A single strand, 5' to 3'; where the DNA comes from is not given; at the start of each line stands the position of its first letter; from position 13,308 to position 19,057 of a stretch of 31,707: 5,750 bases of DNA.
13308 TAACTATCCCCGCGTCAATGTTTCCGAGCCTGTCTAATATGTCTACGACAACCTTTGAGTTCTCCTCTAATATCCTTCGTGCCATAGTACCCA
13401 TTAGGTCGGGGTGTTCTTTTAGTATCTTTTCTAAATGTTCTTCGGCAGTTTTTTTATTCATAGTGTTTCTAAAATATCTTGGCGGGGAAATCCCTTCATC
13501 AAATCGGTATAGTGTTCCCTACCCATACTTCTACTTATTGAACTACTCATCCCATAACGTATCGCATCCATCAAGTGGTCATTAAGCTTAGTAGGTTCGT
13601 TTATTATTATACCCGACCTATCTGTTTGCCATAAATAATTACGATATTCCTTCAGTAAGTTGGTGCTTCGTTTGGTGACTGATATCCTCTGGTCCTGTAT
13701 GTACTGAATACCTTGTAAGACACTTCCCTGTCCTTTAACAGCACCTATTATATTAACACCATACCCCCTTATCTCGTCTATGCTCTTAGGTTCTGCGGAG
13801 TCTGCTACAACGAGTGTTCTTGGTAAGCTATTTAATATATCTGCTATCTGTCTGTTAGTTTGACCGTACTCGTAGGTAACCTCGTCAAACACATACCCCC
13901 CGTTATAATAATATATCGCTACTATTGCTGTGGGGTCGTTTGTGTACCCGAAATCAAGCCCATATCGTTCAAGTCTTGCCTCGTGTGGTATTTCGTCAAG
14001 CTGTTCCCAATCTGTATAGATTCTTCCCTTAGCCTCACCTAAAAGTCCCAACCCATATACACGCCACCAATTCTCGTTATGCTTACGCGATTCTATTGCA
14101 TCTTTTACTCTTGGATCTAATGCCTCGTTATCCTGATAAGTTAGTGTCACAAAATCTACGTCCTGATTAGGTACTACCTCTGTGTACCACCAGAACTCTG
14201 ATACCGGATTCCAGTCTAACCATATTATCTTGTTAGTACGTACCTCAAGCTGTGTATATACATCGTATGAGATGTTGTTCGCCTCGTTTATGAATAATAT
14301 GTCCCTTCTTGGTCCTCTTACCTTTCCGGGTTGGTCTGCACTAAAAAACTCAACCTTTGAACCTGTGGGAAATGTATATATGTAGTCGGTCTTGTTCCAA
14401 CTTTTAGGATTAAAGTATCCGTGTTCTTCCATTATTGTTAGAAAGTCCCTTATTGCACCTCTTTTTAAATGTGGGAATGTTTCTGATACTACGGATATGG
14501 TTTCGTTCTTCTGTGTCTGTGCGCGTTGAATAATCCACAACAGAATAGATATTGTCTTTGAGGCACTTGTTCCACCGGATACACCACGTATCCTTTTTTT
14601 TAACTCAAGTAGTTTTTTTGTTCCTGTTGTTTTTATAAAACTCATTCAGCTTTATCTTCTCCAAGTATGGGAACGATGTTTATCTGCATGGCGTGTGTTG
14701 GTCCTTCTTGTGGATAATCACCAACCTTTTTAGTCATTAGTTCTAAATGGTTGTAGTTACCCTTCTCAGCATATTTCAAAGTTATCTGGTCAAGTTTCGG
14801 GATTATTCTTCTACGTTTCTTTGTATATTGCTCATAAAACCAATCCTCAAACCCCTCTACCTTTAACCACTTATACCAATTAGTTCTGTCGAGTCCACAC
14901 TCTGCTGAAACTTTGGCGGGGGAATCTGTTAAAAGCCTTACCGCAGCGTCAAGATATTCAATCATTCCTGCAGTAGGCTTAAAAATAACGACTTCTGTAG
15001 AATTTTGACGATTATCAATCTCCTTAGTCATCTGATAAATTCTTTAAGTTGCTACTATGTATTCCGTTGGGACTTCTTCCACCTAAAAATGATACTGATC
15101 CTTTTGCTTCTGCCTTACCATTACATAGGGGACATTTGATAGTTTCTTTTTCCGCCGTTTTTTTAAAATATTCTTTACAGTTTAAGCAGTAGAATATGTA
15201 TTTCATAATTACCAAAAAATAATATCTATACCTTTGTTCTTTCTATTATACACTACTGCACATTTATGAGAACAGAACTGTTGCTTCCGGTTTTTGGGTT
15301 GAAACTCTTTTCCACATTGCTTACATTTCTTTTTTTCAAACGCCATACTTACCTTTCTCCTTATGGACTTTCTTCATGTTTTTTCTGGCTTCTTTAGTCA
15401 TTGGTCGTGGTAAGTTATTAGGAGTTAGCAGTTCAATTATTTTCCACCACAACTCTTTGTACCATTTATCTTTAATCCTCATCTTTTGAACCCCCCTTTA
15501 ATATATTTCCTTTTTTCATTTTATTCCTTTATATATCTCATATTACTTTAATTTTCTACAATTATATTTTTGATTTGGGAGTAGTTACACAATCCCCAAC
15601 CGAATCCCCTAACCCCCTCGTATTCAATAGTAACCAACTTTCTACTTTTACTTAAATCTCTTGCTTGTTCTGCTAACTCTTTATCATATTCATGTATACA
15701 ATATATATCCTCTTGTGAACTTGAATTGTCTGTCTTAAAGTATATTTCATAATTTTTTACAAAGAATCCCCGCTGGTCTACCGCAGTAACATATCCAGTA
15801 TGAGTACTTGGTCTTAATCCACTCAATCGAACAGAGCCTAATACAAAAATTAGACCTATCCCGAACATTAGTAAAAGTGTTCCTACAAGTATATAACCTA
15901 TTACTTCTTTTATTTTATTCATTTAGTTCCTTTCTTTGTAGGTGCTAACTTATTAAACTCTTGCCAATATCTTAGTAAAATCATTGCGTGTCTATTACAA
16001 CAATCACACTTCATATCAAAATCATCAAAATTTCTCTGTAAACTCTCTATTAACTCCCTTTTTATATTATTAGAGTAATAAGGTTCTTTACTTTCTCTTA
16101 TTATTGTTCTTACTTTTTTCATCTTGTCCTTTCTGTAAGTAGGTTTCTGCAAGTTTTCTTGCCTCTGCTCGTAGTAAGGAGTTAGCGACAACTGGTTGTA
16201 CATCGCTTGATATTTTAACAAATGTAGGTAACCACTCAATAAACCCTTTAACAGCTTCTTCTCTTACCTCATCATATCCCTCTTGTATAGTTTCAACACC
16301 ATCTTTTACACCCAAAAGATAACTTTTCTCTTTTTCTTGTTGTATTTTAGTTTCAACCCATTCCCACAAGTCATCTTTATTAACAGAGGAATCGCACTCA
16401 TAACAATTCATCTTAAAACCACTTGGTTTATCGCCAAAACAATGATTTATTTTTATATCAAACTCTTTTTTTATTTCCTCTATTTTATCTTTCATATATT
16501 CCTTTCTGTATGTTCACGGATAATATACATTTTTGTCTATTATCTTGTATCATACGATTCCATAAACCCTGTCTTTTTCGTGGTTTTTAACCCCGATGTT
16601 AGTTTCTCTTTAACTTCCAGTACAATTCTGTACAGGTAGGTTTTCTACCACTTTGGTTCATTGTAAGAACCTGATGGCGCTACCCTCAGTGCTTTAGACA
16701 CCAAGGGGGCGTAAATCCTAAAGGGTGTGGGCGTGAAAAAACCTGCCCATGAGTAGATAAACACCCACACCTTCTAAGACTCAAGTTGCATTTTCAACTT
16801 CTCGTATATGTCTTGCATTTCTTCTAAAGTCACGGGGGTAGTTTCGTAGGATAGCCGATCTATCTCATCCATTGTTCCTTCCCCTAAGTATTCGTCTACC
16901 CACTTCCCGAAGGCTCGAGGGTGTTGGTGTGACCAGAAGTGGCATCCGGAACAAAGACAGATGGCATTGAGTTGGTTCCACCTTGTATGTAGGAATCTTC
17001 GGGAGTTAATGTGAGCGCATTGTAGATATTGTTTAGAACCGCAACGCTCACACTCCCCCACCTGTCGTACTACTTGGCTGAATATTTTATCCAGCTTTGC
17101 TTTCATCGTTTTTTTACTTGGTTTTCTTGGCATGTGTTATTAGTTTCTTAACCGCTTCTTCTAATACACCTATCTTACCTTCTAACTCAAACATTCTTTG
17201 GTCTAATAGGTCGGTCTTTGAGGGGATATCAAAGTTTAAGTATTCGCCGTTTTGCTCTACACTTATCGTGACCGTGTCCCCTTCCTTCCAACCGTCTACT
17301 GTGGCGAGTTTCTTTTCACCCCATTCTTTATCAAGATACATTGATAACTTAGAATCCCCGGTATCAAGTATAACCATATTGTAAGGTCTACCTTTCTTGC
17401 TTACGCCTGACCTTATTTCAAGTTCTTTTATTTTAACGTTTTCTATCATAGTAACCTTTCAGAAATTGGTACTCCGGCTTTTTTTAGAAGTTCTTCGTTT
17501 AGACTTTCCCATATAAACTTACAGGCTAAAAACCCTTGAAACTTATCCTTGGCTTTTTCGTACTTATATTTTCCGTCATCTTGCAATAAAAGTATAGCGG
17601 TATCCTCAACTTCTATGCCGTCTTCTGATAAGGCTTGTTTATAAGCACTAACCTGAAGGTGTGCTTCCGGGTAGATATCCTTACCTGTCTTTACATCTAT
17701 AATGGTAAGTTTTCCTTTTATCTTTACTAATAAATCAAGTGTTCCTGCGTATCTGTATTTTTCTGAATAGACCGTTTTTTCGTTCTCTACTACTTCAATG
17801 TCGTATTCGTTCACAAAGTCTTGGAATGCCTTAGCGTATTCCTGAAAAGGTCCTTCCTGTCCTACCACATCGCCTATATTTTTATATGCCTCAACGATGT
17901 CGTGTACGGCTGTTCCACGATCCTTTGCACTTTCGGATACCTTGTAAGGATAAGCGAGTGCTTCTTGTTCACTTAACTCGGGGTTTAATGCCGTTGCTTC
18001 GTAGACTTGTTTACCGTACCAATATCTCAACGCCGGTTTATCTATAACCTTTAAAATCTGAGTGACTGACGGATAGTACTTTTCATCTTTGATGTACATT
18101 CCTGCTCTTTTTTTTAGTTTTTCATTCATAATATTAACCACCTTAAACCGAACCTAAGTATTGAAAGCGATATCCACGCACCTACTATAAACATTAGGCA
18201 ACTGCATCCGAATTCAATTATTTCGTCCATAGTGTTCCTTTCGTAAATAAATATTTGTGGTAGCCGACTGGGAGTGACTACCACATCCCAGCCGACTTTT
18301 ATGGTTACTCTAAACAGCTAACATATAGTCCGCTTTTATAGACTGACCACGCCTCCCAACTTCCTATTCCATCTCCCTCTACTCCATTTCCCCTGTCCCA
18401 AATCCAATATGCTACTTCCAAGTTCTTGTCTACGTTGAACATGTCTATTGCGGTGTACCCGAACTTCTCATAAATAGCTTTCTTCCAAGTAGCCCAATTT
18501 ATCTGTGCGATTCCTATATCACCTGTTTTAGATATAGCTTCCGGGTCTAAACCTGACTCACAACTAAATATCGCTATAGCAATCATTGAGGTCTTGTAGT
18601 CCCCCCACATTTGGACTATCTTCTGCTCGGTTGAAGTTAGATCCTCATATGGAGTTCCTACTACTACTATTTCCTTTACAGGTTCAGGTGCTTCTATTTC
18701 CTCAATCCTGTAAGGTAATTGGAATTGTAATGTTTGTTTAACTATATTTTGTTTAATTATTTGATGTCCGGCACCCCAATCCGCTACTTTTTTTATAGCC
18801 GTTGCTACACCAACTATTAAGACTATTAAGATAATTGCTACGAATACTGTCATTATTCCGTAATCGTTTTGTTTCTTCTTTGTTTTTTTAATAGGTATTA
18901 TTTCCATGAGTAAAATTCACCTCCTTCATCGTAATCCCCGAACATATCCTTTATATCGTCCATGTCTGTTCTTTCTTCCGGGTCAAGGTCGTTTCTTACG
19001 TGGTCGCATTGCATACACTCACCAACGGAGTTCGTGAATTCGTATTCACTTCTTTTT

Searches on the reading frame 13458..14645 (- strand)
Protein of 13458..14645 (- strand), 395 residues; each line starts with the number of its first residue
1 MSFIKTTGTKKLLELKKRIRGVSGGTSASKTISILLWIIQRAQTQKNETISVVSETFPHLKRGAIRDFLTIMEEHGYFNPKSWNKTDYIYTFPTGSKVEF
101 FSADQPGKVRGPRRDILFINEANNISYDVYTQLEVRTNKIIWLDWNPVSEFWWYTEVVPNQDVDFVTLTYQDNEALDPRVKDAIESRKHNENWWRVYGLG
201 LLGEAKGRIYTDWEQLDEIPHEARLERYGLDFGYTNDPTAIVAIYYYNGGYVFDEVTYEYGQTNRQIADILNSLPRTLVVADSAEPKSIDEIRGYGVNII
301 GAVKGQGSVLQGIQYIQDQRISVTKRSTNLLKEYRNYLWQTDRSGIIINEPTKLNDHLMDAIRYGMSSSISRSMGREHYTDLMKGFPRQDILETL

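Call 12: search_protein_families(library=phrogs, proteins=[window:13458-14645:-], max_evalue=0.001)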
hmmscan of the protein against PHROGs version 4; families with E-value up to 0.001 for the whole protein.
window:13458-14645:- (395 aa): 7 families
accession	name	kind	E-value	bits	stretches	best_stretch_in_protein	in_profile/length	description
phrog_2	-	head and packaging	1.1e-36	127.9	1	11-374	272-598/807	terminase large subunit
phrog_5653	-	head and packaging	5.8e-34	118.6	1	203-374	4-185/199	terminase large subunit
phrog_6672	-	head and packaging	1.7e-31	109.7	1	251-376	8-136/145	terminase large subunit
phrog_3717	-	head and packaging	7.7e-19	69.2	1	10-243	16-269/277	terminase large subunit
phrog_18557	-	head and packaging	6.6e-06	27.2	1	315-373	17-77/88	terminase large subunit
phrog_979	-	head and packaging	1.1e-05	25.4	1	19-152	168-309/642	terminase large subunit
phrog_10250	-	head and packaging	0.00021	22.1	1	278-370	113-216/228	terminase large subunit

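Call 14: search_dna_similar(query=window:13458-14645:-, collection=phages, mode=protein, max_rows=25)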
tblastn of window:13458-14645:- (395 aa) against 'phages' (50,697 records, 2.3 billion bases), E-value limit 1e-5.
Records with a match: 1156; places in all: 1162; records where one place covers at least 80% of the query: 485.
Best place of each record, by identity: <60% 1156.
By first word of the organism name: Streptococcus 154; Staphylococcus 147; Bacteroides 97; Enterococcus 88; Flavobacterium 75; Clostridium 66; Bacillus 46; Acinetobacter 43; Pseudomonas 36; Lactobacillus 32; and 66 more.
By host as written in the record: - 97; Staphylococcus aureus 39; Clostridium sporogenes ATCC-15579 30; Flavobacterium sp. LMO9 27; Enterococcus faecalis 27; Acinetobacter baumannii 20; Flavobacterium sp. LMO6 19; Pseudomonas aeruginosa 19; and 456 more.
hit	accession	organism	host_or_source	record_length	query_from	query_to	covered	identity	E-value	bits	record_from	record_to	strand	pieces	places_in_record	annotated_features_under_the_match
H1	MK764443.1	Flavobacterium phage FPSV-S2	Flavobacterium psychrophilum F482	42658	22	361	86%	47.0%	4e-100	331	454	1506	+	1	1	terminase large subunit protein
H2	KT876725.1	Flavobacterium phage FpV9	Flavobacterium psychrophilum 950106-1/1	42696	22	361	86%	47.0%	4e-100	331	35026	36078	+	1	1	terminase large subunit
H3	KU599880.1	Flavobacterium phage Fpv5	Flavobacterium psychrophilum 950106-1/1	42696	22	361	86%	47.0%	4e-100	331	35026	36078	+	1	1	terminase large subunit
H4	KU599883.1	Flavobacterium phage Fpv8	Flavobacterium psychrophilum 950106-1/1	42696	22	361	86%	47.0%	4e-100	331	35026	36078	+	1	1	terminase large subunit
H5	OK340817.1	Flavobacterium phage FpV9-1.2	Flavobacterium psychrophilum 020612-2/1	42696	22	361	86%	47.0%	4e-100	331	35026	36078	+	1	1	record has no annotation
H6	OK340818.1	Flavobacterium phage FpV9-1.3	Flavobacterium psychrophilum 020612-2/1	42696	22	361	86%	47.0%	4e-100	331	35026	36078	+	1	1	record has no annotation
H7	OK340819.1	Flavobacterium phage FpV9-2.1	Flavobacterium psychrophilum 020612-2/1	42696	22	361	86%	47.0%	4e-100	331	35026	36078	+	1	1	record has no annotation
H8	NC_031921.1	Flavobacterium phage Fpv5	Flavobacterium psychrophilum 950106-1/1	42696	22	361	86%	47.0%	4e-100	331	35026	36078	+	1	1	terminase large subunit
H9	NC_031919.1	Flavobacterium phage Fpv8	Flavobacterium psychrophilum 950106-1/1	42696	22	361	86%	47.0%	4e-100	331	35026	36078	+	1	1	terminase large subunit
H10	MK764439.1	Flavobacterium phage FPSV-D22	Flavobacterium psychrophilum FPS-D5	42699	22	361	86%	47.0%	4e-100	331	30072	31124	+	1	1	terminase large subunit protein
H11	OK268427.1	Flavobacterium phage FPSV-S20A3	Flavobacterium psychrophilum FPS-F15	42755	22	361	86%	47.0%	4e-100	331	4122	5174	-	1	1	record has no annotation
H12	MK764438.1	Flavobacterium phage FPSV-D19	Flavobacterium psychrophilum FPS-D10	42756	22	361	86%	47.0%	4e-100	331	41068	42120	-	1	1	terminase large subunit protein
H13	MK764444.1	Flavobacterium phage FPSV-S3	Flavobacterium psychrophilum 305-4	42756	22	361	86%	47.0%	4e-100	331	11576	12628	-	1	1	terminase large subunit protein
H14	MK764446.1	Flavobacterium phage FPSV-S18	Flavobacterium psychrophilum FPS-S7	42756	22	361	86%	47.0%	4e-100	331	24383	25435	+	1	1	terminase large subunit protein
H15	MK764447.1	Flavobacterium phage FPSV-S20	Flavobacterium psychrophilum FPS-S30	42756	22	361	86%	47.0%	4e-100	331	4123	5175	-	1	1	terminase large subunit protein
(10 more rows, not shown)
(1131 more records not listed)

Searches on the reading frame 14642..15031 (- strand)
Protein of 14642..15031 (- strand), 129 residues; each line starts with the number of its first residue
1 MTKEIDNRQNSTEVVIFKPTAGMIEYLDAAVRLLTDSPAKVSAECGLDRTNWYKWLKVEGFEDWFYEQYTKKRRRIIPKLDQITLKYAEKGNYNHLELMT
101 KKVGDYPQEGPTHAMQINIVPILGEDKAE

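Call 12: search_protein_families(library=phrogs, proteins=[window:14642-15031:-], max_evalue=0.001)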
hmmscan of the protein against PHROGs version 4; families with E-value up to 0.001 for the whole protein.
window:14642-15031:- (129 aa): 1 family
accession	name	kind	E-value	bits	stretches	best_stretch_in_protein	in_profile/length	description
phrog_24579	-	head and packaging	0.00032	21.7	1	36-99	32-95/126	terminase small subunit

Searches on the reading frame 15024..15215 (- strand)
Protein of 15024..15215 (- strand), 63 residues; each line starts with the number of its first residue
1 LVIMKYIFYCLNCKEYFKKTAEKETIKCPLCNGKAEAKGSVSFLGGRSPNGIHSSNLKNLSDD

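Call 28: search_protein_families(library=pfam, proteins=[window:15024-15215:-], max_evalue=0.01)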
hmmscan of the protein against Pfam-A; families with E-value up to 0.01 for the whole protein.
window:15024-15215:- (63 aa): 4 families
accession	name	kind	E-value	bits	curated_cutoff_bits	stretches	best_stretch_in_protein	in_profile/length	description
PF23451.1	Zn_ribbon_PaaD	-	0.004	17.2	27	0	19-34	8-23/53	PaaD zinc beta ribbon domain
PF09723.15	Zn_ribbon_8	-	0.0059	17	34.4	1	6-35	4-37/41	Zinc ribbon domain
PF01155.25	HypA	-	0.0072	16.8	28.9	1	4-34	67-95/112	Hydrogenase/urease nickel incorporation, metallochaperone, hypA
PF14369.11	Zn_ribbon_19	-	0.0073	16.9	30.8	1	8-33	3-29/35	zinc-ribbon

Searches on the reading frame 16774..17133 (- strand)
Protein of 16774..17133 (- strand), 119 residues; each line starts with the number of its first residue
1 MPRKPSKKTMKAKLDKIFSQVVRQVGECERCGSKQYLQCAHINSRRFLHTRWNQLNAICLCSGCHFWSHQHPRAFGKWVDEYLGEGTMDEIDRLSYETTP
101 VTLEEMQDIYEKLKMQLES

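Call 11: search_protein_families(library=pfam, proteins=[window:16774-17133:-], max_evalue=0.01)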
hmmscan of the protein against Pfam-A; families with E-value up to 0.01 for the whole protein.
window:16774-17133:- (119 aa): 0 families

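Call 94: search_protein_families(library=ncbifam, proteins=[window:16774-17133:-], max_evalue=0.1)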
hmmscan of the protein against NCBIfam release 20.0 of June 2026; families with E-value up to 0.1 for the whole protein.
window:16774-17133:- (119 aa): 2 families
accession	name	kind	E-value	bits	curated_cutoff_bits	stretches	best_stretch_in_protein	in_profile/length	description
NF041603.1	Cys_rich_47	subfamily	0.022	14.8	35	0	27-37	29-39/39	PSPA7_2676 family Cys-rich small protein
NF040924.1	small_MgtU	equivalog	0.094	12.3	33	0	11-22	3-14/28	magnesium transporter protection protein MgtU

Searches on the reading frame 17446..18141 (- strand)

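Call 11: search_protein_families(library=pfam, proteins=[window:17446-18141:-], max_evalue=0.01)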
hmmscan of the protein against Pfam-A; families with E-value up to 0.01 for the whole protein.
window:17446-18141:- (231 aa): 2 families
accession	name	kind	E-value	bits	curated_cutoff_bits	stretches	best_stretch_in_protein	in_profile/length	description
PF12705.13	PDDEXK_1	-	2.9e-07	31.1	22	1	110-178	120-176/247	PD-(D/E)XK nuclease superfamily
PF01930.23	Cas_Cas4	-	0.0001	22.9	22.7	1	122-186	47-106/160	Domain of unknown function DUF83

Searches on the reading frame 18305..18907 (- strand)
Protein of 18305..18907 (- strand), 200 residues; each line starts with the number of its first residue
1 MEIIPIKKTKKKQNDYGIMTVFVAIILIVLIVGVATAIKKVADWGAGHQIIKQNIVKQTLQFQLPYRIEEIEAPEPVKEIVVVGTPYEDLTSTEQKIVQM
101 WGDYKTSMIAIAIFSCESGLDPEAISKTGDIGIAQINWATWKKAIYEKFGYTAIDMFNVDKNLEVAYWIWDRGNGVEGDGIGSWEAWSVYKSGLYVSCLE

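Call 11: search_protein_families(library=pfam, proteins=[window:18305-18907:-], max_evalue=0.01)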
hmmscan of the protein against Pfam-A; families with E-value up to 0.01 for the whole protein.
window:18305-18907:- (200 aa): 1 family
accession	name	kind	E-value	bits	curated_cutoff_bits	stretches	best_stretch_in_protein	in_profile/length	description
PF01464.25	SLT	-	1.4e-09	38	21.3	1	107-171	14-77/117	Transglycosylase SLT domain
